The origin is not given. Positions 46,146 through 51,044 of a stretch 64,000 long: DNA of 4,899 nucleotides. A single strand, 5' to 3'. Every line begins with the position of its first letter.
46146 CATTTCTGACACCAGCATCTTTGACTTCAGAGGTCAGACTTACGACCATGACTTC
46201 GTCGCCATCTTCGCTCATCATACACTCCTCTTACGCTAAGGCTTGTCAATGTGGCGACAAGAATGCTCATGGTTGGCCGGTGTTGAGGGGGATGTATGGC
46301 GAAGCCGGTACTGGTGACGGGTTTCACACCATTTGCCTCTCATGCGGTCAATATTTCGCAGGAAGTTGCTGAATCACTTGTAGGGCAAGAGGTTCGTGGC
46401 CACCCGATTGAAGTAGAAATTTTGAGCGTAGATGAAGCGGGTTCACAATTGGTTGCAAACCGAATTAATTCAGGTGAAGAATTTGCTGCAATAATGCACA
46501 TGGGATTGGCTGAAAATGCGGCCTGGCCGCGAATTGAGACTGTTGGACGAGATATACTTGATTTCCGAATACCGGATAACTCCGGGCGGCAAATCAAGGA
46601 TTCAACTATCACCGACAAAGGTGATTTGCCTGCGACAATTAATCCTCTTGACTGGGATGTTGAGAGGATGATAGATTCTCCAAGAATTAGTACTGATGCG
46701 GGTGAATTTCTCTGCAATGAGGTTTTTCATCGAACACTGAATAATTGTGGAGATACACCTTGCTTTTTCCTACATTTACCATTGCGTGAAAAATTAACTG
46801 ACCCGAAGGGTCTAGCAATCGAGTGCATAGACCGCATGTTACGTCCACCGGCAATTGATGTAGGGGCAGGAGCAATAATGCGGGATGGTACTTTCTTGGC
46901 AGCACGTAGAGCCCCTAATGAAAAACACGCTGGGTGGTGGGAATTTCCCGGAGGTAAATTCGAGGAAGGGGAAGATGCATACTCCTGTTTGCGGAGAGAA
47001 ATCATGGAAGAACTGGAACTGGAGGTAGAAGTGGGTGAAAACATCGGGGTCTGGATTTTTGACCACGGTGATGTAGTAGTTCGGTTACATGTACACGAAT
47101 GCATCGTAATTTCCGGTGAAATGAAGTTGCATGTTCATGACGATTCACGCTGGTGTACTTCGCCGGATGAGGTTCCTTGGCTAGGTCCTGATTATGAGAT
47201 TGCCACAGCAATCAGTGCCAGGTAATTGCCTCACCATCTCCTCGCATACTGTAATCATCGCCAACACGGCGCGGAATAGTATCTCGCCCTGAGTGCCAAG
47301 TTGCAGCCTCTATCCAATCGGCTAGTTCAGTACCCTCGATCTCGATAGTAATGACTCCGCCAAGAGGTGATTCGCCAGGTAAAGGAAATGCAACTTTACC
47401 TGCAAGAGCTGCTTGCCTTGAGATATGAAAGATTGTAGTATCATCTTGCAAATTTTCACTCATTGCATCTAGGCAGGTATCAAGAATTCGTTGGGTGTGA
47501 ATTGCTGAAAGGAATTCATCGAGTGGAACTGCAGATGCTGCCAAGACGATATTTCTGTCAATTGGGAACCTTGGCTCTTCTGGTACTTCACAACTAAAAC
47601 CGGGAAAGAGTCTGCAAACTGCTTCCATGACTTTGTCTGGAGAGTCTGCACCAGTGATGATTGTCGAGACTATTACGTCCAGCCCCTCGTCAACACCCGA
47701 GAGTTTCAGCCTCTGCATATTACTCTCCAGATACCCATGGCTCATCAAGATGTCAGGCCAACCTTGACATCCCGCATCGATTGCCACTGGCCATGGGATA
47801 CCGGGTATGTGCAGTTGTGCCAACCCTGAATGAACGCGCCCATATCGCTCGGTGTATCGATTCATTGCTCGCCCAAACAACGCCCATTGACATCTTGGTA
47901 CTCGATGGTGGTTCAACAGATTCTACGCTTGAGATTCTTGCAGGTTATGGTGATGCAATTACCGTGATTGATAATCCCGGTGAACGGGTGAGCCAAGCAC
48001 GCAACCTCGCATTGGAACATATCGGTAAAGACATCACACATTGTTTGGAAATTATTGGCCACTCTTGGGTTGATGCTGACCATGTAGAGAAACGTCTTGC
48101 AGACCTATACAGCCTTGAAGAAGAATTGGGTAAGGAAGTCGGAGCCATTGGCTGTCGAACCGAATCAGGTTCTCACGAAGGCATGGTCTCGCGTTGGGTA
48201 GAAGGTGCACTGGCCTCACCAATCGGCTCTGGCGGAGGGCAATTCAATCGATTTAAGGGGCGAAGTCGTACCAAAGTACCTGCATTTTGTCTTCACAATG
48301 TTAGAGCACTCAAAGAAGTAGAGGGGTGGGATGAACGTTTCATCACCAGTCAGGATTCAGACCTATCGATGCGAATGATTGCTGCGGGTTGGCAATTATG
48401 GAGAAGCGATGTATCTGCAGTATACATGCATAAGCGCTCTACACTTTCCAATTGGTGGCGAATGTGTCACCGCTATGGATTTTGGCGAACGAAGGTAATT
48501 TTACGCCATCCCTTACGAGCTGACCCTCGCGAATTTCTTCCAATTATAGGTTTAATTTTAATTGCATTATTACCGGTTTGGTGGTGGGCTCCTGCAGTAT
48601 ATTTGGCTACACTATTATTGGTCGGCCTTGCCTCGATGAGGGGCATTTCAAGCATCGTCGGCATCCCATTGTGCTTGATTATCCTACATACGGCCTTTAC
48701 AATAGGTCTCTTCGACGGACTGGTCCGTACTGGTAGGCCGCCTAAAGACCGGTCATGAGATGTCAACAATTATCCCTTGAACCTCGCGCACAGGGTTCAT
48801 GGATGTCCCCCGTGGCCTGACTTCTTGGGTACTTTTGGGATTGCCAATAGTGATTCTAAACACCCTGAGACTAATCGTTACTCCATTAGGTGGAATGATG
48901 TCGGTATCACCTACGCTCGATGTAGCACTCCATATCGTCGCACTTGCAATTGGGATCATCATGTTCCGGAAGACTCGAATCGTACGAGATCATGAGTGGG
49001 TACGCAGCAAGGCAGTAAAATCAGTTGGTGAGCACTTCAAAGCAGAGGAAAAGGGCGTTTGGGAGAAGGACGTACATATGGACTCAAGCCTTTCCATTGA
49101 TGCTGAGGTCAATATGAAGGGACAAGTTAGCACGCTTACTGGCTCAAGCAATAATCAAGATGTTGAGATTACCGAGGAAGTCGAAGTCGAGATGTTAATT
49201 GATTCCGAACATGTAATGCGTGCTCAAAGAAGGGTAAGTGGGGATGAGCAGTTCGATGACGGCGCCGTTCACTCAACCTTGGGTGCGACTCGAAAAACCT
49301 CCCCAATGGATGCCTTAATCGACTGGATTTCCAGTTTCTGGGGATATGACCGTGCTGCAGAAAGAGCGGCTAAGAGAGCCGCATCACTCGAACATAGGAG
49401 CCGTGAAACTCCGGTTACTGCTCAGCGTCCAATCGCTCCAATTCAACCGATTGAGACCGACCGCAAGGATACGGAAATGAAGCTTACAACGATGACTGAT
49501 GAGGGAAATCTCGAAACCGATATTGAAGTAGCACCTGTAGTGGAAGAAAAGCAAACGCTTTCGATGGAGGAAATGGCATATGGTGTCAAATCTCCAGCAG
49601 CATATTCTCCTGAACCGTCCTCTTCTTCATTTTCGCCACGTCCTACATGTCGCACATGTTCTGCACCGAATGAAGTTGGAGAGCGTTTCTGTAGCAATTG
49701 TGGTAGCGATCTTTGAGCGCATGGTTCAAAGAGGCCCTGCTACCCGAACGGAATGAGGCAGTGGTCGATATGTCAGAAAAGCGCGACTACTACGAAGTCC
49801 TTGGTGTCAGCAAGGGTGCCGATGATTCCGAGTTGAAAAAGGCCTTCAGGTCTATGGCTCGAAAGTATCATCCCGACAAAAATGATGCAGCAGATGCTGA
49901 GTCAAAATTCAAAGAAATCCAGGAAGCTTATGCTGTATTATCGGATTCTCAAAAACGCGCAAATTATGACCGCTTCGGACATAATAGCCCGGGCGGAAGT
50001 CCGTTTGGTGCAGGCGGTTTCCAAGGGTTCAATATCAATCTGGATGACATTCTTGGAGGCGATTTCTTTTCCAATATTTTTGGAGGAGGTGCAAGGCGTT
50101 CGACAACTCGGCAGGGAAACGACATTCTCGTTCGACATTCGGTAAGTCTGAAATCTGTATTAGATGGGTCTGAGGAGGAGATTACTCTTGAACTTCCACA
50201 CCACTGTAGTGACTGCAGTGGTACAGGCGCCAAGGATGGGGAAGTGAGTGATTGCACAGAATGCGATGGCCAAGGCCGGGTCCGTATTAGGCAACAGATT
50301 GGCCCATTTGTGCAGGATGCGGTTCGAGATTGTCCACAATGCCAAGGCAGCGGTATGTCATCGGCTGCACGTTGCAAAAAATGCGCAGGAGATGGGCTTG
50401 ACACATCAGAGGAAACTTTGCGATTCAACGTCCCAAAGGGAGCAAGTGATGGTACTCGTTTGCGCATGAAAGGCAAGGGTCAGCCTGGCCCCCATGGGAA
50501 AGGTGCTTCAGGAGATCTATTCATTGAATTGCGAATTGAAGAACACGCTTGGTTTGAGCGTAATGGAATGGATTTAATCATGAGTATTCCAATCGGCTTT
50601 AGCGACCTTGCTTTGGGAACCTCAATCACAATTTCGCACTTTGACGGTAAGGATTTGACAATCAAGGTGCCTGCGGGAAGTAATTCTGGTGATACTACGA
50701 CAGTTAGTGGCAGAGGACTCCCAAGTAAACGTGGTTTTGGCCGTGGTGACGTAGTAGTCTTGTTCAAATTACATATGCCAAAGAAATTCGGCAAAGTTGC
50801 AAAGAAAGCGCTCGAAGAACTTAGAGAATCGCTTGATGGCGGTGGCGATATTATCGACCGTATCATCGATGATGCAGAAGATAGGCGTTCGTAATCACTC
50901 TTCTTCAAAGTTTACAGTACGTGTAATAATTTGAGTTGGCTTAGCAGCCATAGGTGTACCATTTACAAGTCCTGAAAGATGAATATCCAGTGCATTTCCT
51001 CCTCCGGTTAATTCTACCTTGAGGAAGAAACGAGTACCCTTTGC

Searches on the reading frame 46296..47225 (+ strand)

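Call 7: search_protein_families(library=pfam, proteins=[window:46296-47225:+], max_evalue=0.001)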
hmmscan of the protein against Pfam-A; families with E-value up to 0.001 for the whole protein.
window:46296-47225:+ (309 aa): 3 families
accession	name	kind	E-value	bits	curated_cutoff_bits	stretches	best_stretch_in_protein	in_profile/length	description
PF01470.22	Peptidase_C15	-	8.9e-17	62.2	22.7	1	5-151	3-153/204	Pyroglutamyl peptidase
PF00293.34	NUDIX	-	2.8e-15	57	21.1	1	189-287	4-113/134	NUDIX domain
PF14815.12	NUDIX_4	-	1.5e-11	44.5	35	1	192-292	3-97/113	NUDIX domain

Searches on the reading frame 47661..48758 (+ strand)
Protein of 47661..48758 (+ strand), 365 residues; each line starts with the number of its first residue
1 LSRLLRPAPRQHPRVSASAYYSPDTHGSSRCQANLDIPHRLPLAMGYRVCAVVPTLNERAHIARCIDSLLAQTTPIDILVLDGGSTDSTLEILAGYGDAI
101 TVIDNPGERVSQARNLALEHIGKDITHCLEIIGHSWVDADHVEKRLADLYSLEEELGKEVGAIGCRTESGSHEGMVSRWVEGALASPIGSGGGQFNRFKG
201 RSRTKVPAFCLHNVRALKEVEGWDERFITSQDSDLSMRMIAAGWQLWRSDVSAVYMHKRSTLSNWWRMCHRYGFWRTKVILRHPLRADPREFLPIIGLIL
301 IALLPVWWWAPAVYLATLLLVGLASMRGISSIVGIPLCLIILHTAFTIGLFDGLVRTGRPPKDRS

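Call 7: search_protein_families(library=pfam, proteins=[window:47661-48758:+], max_evalue=0.001)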
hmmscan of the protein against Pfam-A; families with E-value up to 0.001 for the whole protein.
window:47661-48758:+ (365 aa): 3 families
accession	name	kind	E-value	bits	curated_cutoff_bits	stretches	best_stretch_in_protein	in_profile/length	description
PF00535.33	Glycos_transf_2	-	8.2e-16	58.8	23.3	1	51-160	2-108/168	Glycosyl transferase family 2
PF13641.12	Glyco_tranf_2_3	-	4.7e-10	40.3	27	1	49-271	3-226/230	Glycosyltransferase like family 2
PF13632.12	Glyco_trans_2_3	-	6.9e-07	29.7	27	1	211-343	78-194/198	Glycosyl transferase family group 2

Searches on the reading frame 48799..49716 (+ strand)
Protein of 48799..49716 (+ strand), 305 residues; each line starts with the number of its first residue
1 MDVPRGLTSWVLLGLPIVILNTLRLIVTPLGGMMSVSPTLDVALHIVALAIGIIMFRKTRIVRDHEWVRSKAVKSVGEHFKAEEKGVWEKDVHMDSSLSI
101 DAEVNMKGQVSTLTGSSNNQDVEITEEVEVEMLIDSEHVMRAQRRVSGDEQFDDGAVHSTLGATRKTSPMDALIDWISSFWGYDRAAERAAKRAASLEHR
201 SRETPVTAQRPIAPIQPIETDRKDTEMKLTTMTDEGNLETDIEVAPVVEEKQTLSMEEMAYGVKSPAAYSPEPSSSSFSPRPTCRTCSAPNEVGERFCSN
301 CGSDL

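Call 7: search_protein_families(library=pfam, proteins=[window:48799-49716:+], max_evalue=0.001)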
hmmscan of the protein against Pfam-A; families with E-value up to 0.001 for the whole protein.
window:48799-49716:+ (305 aa): 2 families
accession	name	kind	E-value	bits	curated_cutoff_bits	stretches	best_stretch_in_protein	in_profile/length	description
PF13240.11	Zn_Ribbon_1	-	2.5e-05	24.3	25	1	284-305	2-23/23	zinc-ribbon domain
PF24463.1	DUF7577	-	0.00024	21.1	28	1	283-305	4-26/27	Domain of unknown function (DUF7577)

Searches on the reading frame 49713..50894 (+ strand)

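Call 7: search_protein_families(library=pfam, proteins=[window:49713-50894:+], max_evalue=0.001)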
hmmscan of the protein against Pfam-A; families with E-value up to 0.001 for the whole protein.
window:49713-50894:+ (393 aa): 5 families
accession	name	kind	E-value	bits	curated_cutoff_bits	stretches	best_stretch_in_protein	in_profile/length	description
PF01556.23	DnaJ_C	-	7.8e-36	123.8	26.6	1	140-356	3-152/152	DnaJ C terminal domain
PF00226.36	DnaJ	-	5.9e-27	94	27.8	1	25-86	1-63/63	DnaJ domain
PF00684.25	DnaJ_CXXCXGXG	-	5.4e-13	49.4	32.7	1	165-228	1-65/65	DnaJ central domain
PF15777.11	Anti-TRAP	-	1.3e-05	25.5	32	0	160-190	8-42/59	Tryptophan RNA-binding attenuator protein inhibitory protein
PF17302.8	DUF5351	-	0.00046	20.8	27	0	149-173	13-28/29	Family of unknown function (DUF5351)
